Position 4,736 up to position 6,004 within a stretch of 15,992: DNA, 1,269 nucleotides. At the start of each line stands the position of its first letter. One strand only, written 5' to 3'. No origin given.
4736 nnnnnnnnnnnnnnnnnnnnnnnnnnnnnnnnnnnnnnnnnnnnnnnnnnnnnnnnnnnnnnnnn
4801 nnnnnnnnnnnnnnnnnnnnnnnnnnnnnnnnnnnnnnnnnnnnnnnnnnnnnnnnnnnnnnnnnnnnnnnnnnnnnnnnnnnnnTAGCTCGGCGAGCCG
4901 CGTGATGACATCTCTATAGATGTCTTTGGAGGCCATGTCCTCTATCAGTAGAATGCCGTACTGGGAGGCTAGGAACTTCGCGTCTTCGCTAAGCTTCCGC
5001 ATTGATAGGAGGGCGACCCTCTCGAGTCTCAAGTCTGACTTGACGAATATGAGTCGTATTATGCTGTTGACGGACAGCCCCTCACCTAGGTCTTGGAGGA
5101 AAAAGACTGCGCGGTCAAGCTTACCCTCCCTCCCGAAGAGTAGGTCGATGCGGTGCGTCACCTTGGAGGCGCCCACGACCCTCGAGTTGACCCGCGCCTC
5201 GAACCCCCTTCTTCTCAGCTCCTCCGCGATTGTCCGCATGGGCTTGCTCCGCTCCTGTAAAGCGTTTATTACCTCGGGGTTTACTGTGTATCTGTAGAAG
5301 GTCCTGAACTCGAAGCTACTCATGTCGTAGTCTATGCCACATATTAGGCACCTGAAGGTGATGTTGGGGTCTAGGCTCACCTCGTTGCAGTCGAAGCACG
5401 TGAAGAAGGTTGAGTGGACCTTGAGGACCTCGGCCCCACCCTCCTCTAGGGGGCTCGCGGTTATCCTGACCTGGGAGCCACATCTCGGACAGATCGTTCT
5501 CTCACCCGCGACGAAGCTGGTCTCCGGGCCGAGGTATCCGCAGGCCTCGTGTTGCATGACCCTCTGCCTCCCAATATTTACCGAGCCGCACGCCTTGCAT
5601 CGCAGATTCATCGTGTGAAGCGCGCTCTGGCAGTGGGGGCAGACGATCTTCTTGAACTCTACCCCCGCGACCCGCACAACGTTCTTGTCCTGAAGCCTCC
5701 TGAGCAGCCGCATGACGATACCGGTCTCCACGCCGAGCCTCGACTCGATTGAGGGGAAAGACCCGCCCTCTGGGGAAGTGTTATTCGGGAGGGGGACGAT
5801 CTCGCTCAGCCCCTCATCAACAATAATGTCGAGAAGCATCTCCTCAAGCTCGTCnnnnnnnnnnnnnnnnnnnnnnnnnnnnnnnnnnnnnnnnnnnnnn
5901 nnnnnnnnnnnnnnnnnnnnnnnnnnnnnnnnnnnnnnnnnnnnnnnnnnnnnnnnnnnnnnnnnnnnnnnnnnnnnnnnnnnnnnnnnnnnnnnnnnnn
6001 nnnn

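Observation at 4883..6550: Membrane-tethered wHTH, triple zinc-ribbon and nuclease-fold-like protein closing the pilin block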

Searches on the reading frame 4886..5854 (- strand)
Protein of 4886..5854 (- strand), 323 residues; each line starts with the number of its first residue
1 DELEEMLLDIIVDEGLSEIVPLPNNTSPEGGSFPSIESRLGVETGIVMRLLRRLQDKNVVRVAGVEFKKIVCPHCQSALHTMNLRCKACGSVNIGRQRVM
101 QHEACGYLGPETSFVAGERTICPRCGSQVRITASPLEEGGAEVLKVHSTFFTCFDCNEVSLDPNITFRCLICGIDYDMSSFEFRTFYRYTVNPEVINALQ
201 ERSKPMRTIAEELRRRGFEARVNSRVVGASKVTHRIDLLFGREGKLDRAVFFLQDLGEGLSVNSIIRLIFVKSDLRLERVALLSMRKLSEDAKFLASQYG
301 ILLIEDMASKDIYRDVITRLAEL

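Call 21: search_protein_representatives(protein=window:4886-5854:-)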
Query: 323 residues. Proteins with E-value up to 0.001 (for the whole library): 1474; up to 1e-10: 449; up to 1e-30: 10. The best 150 are listed.
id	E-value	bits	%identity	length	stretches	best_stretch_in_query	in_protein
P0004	2.6e-207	703.4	98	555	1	1-323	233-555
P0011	1.3e-125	435.1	57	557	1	1-320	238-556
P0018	3.8e-96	338.3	47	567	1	2-322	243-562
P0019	1.9e-75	270.4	38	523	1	2-314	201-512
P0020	7.1e-64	232.3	36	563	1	8-318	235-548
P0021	7.7e-58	212.5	36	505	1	1-321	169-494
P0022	1.7e-43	165.4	31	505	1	4-305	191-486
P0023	7.9e-41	156.7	27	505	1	4-308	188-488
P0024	2.6e-31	125.4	29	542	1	9-312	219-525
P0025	2.6e-31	125.4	30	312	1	28-320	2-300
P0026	2.3e-28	115.7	28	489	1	18-319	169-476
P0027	3.0e-28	115.4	28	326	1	10-310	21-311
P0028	2.4e-27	112.4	26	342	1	7-305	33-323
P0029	3.8e-27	111.7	33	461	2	16-243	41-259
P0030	8.6e-27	110.6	28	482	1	8-301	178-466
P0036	1.1e-24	103.6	27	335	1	7-314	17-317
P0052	1.7e-22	96.5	29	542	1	14-304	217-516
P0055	4.2e-22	95.2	25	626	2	7-305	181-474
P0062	2.4e-21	92.7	30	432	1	17-246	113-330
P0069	6.7e-21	91.2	25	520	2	27-303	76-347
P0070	7.4e-21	91.1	24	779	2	6-246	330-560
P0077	1.7e-20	89.9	24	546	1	18-306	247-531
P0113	2.3e-18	82.9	23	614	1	37-308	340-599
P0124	6.2e-18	81.5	24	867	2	7-249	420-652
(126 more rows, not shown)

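Call 25: find_homologous_proteins(query=A2, max_evalue=0.00001)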
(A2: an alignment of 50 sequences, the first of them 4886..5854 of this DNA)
Query A2 (50 sequences) (323 aa, profile of the alignment): 28 proteins with E <= 0.00001 among 8000 candidates.
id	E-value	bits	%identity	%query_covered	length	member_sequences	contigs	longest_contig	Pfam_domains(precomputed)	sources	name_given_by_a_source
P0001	8.9e-89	316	100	100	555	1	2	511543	PF18551.7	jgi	jgi:ribosomal protein S27AE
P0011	1.2e-88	315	58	95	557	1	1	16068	PF18551.7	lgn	-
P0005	1.2e-88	315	93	100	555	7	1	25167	PF18551.7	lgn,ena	-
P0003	1.5e-88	315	98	100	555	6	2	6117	PF18551.7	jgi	jgi:ribosomal protein S27AE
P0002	2.1e-88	315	98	100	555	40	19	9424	PF18551.7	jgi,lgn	jgi:ribosomal protein S27AE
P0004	2.4e-88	314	98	100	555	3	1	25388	PF18551.7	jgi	jgi:ribosomal protein S27AE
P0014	6.1e-88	313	56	99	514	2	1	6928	PF18551.7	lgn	-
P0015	1.6e-87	312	55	99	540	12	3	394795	PF18551.7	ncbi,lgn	ncbi:MAG: hypothetical protein QW082_05285 [Nitrososphaerota archaeon]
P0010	6.5e-87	310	57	99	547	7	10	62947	PF18551.7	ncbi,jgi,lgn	ncbi:MAG: hypothetical protein QXX80_05555 [Nitrososphaerota archaeon]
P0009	9.2e-87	309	58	99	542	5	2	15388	PF18551.7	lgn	-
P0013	3.4e-86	307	55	99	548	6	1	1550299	PF18551.7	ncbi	-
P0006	9.4e-86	306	81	100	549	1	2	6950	PF18551.7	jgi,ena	-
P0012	1.5e-85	305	58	99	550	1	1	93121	PF18551.7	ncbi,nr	ncbi:hypothetical protein HRbin02_00735 [Candidatus Calditenuaceae archaeon HR02]|nr:hypothetical pr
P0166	4.5e-84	300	46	99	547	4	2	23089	PF18551.7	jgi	jgi:transposase-like protein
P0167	5.5e-84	300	48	99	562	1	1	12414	PF18551.7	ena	-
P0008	1.1e-83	299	80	100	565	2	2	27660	PF18551.7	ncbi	-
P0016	7.0e-83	296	53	99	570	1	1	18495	PF18551.7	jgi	-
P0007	3.0e-82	294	81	100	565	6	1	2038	PF18551.7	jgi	jgi:ribosomal protein S27AE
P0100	4.5e-78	281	24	93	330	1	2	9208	PF18551.7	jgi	jgi:hypothetical protein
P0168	3.5e-77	278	97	85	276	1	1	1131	PF18551.7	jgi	jgi:ribosomal protein S27AE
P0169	1.8e-74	269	26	87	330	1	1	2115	PF18551.7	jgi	-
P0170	9.3e-74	266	28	79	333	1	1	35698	PF18551.7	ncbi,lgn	ncbi:MAG: hypothetical protein ACLFVP_03000 [Candidatus Bathyarchaeia archaeon]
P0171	9.8e-73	263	27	73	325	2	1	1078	PF18912.7,PF18551.7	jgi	jgi:hypothetical protein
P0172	2.0e-71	259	26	87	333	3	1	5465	PF18551.7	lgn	-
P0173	8.0e-70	253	24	93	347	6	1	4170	PF18551.7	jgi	-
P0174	1.9e-68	249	24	93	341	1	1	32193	PF18551.7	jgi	jgi:rubrerythrin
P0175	3.2e-39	153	27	52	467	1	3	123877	PF18551.7,PF00990.27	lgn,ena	-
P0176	1.8e-36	144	23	45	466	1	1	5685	PF18551.7,PF00990.27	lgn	-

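Call 28: search_solved_structures(query=A2, max_evalue=10, show_alignments=2)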
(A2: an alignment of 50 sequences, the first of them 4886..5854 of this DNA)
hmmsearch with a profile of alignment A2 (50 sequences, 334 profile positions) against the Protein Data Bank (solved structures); distinct sequences matched with E-value up to 10: 92 (the best 60 are shown).
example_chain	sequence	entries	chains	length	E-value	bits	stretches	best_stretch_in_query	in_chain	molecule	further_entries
1y88_A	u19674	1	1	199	9.4e-05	24.7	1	211-306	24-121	Hypothetical protein AF1548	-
9qt9_A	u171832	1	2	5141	0.0078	18.4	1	128-185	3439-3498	Auxin transport protein (BIG)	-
9e71_Bc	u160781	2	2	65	0.0084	18.3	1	130-159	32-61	Small zinc finger protein HVO-2753-like zinc-binding pocket domain-containing protein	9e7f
6knb_B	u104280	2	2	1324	0.0086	18.2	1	78-142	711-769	DNA polymerase D DP2 (DNA polymerase II large) subunit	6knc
6htj_A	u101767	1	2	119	0.01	18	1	80-105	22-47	Nucleic-acid-binding protein containing a Zn-ribbon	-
2ayj_A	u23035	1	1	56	0.026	16.6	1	67-106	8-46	50S ribosomal protein L40e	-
1qyp_A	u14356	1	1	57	0.032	16.4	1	128-161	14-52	RNA POLYMERASE II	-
3a43_A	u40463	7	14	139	0.034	16.3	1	72-92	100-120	Hydrogenase nickel incorporation protein hypA | Probable hydrogenase nickel incorporation protein HypA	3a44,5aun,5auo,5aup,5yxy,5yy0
2yt9_A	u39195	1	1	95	0.034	16.3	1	127-166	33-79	zinc finger-containing protein 1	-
2n25_A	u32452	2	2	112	0.041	16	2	130-164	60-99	Zinc finger and BTB domain-containing protein 17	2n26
4ywl_A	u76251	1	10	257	0.055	15.6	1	118-164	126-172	Cell division control protein 21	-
4pof_A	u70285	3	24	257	0.055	15.6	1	118-164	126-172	Cell division control protein 21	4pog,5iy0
4ywm_A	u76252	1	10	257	0.055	15.6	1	118-164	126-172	Cell division control protein 21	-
8hku_L40E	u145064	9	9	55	0.07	15.2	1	67-106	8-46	50S ribosomal protein L40E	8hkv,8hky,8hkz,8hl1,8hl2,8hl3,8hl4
2cor_A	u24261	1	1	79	0.08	15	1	128-179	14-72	PINCH protein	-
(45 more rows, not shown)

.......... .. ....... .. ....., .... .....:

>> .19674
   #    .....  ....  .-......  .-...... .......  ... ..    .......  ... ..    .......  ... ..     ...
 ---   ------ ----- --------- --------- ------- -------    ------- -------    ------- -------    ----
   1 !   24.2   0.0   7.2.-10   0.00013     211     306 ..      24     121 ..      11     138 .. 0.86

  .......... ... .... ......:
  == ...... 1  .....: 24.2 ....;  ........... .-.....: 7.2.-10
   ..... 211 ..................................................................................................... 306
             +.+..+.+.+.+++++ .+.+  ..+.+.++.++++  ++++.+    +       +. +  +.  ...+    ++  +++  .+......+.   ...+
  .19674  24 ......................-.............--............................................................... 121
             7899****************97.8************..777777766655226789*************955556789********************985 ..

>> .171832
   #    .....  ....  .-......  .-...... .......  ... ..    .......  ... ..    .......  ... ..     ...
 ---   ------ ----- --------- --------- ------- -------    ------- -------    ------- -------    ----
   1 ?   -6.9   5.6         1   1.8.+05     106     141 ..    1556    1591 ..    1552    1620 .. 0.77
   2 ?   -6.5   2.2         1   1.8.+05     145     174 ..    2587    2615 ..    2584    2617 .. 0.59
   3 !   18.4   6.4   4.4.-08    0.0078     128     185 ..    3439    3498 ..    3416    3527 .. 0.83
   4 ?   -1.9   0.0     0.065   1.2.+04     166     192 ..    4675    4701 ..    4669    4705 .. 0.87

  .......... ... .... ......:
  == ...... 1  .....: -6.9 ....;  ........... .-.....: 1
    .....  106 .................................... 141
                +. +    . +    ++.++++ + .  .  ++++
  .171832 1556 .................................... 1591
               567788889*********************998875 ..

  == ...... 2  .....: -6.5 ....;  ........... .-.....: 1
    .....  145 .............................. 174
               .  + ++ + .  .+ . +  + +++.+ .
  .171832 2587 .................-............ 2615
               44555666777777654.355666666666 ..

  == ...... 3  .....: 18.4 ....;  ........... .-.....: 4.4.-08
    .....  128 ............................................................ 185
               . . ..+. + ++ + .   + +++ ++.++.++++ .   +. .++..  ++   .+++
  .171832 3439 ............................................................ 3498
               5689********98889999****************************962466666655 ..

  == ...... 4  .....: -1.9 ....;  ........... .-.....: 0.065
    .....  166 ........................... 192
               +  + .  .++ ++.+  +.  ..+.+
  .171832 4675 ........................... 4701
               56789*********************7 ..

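Call 29: find_encoding_contigs(protein=P0170, flank=10000, max_places=1)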
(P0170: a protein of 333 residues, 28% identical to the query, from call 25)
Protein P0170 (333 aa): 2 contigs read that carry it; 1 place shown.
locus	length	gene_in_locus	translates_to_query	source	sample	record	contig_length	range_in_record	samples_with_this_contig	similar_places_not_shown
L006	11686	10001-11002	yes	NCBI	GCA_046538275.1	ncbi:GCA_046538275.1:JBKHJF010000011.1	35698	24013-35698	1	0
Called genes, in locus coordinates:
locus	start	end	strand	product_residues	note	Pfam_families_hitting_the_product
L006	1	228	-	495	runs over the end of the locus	PF00206:Lyase_1, PF14698:ASL_C2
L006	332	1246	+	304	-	PF02729:OTCace_N, PF00185:OTCace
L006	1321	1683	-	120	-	PF01850:PIN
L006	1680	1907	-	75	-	PF02697:VAPB_antitox (weak)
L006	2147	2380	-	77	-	PF01037:AsnC_trans_reg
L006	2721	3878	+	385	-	-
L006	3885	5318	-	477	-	PF23571:GH3_M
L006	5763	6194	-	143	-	PF07690:MFS_1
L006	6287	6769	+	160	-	PF00196:GerE (faint)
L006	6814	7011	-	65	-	PF00313:CSD, PF08206:OB_RNB (weak)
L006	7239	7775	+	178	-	PF07155:ECF-ribofla_trS, PF12822:ECF_trnsprt (weak)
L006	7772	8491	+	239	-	PF04909:Amidohydro_2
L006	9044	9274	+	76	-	-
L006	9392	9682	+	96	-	PF02597:ThiS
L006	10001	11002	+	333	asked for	PF18551:TackOD1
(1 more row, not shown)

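Call 30: find_encoding_contigs(protein=P0174, flank=10000, max_places=1)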
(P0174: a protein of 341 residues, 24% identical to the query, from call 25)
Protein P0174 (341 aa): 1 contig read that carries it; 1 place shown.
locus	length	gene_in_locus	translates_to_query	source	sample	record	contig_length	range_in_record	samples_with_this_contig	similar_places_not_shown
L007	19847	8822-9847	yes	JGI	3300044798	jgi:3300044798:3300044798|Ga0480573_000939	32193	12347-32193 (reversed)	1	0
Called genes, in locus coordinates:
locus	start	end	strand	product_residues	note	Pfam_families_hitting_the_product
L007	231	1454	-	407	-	PF00919:UPF0004, PF04055:Radical_SAM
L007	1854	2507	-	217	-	-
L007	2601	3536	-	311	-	PF00535:Glycos_transf_2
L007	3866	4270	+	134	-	-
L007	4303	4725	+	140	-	-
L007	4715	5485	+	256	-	-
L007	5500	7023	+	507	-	PF00437:T2SSE, PF23989:PilB3_C (weak)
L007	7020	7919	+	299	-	PF00482:T2SSF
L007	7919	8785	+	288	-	PF00482:T2SSF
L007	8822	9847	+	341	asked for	PF18551:TackOD1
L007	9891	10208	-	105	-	PF14947:HTH_45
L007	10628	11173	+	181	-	PF02830:V4R (weak)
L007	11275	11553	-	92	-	-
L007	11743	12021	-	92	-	PF04014:MazE_antitoxin (weak)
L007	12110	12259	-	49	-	-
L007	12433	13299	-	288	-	PF13384:HTH_23 (faint), PF13551:HTH_29 (faint), PF13565:HTH_32 (weak), PF00665:rve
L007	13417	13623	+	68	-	-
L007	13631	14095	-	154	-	PF04307:YdjM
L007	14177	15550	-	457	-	PF27533:CapK_C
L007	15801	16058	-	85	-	-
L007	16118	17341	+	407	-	PF07690:MFS_1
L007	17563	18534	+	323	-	PF00174:Oxidored_molyb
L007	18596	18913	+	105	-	-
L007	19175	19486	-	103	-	-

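Call 32: search_protein_families(library=pfam, alignment_id=A2, max_evalue=0.01)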
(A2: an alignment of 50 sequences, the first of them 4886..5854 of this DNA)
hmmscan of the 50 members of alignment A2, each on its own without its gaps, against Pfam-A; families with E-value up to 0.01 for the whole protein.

A. member 1, window:4886-5854:- (323 aa): 3 families
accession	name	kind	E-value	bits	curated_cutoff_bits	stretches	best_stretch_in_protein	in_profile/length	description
PF18551.6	TackOD1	-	1.1e-24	87.5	32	1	3-191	9-188/188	Thaumarchaeal output domain 1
PF12773.13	DZR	-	0.00062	20.3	27.3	0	72-132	1-37/45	Double zinc ribbon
PF22747.2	Zn_ribbon_DUF2089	-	0.0024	18.4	27.6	0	72-91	1-20/32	DUF2089 zinc ribbon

B. families by the number of members that match (of 50 scanned): 44 families (the first 25 are shown)
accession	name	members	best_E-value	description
PF18551.6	TackOD1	50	8.9e-46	Thaumarchaeal output domain 1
PF12773.13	DZR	24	4.8e-06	Double zinc ribbon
PF07191.17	Zn_ribbon_6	18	0.00041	Double zinc ribbon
PF01155.25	HypA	14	0.001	Hydrogenase/urease nickel incorporation, metallochaperone, hypA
PF04471.18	Mrr_cat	9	4.6e-09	Restriction endonuclease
PF08274.17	Zn_Ribbon_YjdM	9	2.7e-07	PhnA Zinc-Ribbon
PF25206.1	DUF7836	9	3.8e-05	Domain of unknown function (DUF7836)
PF18912.6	DZR_2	8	4.4e-05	Double zinc ribbon domain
PF23455.1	DUF7129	7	0.00096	Domain of unknown function (DUF7129)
PF09723.15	Zn_ribbon_8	6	6e-06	Zinc ribbon domain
PF05605.18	zf-Di19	5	0.00029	Drought induced 19 protein (Di19), zinc-binding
PF08271.17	Zn_Ribbon_TF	4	2.3e-06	TFIIB zinc-binding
PF07754.17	HVO_2753_ZBP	4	0.00012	Small zinc finger protein HVO_2753-like, Zn-binding pocket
PF01363.27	FYVE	4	0.0014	FYVE zinc finger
PF12172.15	zf-ChsH2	4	0.0016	ChsH2, rubredoxin-like zinc ribbon domain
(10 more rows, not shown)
